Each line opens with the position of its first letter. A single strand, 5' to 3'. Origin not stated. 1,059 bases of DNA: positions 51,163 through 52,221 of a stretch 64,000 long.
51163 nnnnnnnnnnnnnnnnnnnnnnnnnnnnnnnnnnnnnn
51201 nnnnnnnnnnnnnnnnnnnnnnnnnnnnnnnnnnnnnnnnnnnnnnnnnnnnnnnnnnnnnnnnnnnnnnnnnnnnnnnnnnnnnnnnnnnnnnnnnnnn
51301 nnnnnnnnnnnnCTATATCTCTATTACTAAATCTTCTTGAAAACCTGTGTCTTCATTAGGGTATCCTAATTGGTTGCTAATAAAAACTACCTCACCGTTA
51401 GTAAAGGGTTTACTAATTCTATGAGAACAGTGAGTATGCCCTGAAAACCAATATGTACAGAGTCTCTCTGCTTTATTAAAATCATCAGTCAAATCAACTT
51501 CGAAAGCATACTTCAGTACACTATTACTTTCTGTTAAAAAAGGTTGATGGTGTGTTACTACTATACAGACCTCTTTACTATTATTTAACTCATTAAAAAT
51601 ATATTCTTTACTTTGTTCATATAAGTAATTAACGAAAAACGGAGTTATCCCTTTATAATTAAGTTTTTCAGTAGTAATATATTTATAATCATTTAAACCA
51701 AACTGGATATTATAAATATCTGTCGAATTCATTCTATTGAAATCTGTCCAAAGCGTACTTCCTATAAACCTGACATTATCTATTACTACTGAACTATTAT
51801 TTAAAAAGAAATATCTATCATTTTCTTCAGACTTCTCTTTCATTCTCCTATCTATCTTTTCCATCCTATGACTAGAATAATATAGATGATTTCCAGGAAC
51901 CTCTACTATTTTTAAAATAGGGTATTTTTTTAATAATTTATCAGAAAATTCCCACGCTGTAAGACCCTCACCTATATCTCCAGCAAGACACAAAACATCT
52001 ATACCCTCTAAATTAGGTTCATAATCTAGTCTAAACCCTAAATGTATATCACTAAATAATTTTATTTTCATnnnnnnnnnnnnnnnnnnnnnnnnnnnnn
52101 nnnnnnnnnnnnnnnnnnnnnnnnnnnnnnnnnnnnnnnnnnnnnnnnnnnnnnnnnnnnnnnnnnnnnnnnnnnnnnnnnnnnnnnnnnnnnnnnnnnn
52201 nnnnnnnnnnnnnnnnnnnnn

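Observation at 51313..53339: Patatin-like phospholipase with metallophosphoesterase and membrane-anchored small protein neighbours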

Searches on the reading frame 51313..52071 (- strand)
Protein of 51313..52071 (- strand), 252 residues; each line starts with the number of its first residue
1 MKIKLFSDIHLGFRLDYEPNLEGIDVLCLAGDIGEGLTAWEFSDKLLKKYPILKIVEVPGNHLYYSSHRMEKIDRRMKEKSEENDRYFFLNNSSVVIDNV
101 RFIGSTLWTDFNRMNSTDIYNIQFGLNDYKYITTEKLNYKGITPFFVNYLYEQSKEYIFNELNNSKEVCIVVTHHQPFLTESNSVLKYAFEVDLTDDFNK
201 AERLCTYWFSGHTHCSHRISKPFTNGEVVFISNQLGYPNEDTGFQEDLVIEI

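Call 3: search_protein_families(library=pfam, proteins=[window:51313-52071:-], max_evalue=0.01)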
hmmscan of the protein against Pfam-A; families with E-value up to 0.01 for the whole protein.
window:51313-52071:- (252 aa): 2 families
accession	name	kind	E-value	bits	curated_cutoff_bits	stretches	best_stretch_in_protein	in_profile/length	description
PF00149.33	Metallophos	-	3.3e-09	37.9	21.5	1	1-215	1-190/191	Calcineurin-like phosphoesterase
PF12850.12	Metallophos_2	-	0.00042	20.8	27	0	1-77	1-60/154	Calcineurin-like phosphoesterase superfamily domain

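Call 4: search_protein_families(library=phrogs, proteins=[window:51313-52071:-], max_evalue=0.01)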
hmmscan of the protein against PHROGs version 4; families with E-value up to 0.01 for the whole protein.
window:51313-52071:- (252 aa): 1 family
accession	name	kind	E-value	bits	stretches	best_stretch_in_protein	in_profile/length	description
phrog_1649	-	other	4.6e-34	118.5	1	1-242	36-276/308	metallo-phosphoesterase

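Call 5: search_protein_families(library=padloc, proteins=[window:51313-52071:-], max_evalue=0.01)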
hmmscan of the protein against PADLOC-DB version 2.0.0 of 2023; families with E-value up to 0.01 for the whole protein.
window:51313-52071:- (252 aa): 1 family
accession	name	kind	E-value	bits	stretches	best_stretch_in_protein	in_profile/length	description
PDLC04908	PDC-S10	-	3.2e-10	37.7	1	1-114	10-116/223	-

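Call 34: search_protein_families(library=ncbifam, proteins=[window:51313-52071:-], max_evalue=0.01)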
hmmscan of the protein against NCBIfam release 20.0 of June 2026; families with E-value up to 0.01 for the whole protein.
window:51313-52071:- (252 aa): 1 family
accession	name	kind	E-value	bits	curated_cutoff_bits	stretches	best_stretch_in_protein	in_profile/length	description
TIGR03729.1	acc_ester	subfamily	7e-06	25.6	148.25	1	23-237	32-239/239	putative phosphoesterase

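Call 62: search_dna_similar(query=window:51313-52071:-, collection=phages, mode=protein, max_evalue=0.00001, max_rows=25)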
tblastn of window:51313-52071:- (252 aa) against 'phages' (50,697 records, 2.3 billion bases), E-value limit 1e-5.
Records with a match: 134; places in all: 134; records where one place covers at least 80% of the query: 131.
Best place of each record, by identity: <60% 134.
By first word of the organism name: Escherichia 33; Rhizobium 19; Synechococcus 14; Salmonella 9; Brevundimonas 7; Erwinia 7; Caulobacter 6; Xanthomonas 5; Bacteriophage 5; Vibrio 5; and 13 more.
By host as written in the record: - 18; Escherichia coli 10; Synechococcus sp. MW02 8; Brevundimonas pondensis LVF1 6; Salmonella enterica subsp. enterica serovar Typhimurium 4; Rhizobium leguminosarum 4; Rhizobium etli CFN42 3; Erwinia amylovora 3; and 59 more.
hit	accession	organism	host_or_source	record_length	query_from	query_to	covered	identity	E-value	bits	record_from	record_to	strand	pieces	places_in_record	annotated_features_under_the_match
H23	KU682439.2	Stenotrophomonas phage vB_SmaS-DLP_6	Stenotrophomonas maltophilia D1571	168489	1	252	100%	31.9%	1e-20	96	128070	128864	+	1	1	Ser/Thr phosphatase protein | hypothetical protein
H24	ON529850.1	Brevundimonas phage vB_BpoS-Gurke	Brevundimonas pondensis LVF1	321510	1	252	100%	31.4%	3e-25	109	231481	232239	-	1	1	metallo-dependent phosphatase-like protein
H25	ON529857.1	Brevundimonas phage vB_BpoS-Kikimora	Brevundimonas pondensis LVF1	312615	1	252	100%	31.0%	5e-25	108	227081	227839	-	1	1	metallo-dependent phosphatase-like protein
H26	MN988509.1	Rhizobium phage RHph_I46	Rhizobium phaseoli IE1004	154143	1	252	100%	30.5%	6e-22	100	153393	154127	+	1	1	putative metallophosphoesterase protein | putative GTP-binding protein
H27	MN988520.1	Rhizobium phage RHph_I9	Rhizobium sp. R635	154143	1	252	100%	30.5%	6e-22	100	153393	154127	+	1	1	putative metallophosphoesterase protein | putative GTP-binding protein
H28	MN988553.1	Rhizobium phage RHph_I34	Rhizobium etli CFN42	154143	1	252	100%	30.5%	6e-22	100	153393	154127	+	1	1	putative metallophosphoesterase protein | putative GTP-binding protein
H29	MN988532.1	Rhizobium phage RHph_I1_9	Rhizobium sp. I1_9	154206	1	252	100%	30.5%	6e-22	100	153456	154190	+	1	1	putative metallophosphoesterase protein | putative GTP-binding protein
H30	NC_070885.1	Rhizobium phage RHph_I1_9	Rhizobium sp. I1_9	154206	1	252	100%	30.5%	6e-22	100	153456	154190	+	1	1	metallo-phosphoesterase | GTP-binding domain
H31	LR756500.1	uncultured phage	metagenomic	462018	1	252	100%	30.4%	9e-14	76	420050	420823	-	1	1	record has no annotation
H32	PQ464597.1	Pseudomonas phage Milchi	Pseudomonas poae Z9_5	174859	1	244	97%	31.1%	2e-20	96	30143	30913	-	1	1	metallo-phosphoesterase | hypothetical protein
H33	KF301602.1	Caulobacter phage Cr30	Caulobacter crescentus CB15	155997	1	252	100%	30.1%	2e-24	107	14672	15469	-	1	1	Ser/Thr protein phosphatase family protein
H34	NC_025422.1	Caulobacter phage Cr30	Caulobacter crescentus CB15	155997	1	252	100%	30.1%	2e-24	107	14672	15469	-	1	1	metallo-phosphoesterase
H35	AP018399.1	Xanthomonas phage XacN1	Xanthomonas citri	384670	1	237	94%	31.9%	1e-18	90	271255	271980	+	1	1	metallophosphoesterase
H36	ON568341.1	Escherichia phage UE-S1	Escherichia coli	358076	1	252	100%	29.9%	3e-17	86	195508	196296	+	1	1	metallophosphoesterase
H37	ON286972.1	Escherichia phage A4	Escherichia coli LF82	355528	1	252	100%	29.9%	5e-17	86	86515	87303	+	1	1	metallophosphoesterase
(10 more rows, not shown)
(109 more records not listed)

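Call 93: search_solved_structures(query=window:51313-52071:-, max_evalue=1, show_alignments=1)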
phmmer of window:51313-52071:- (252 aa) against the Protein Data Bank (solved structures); distinct sequences matched with E-value up to 1: 0.
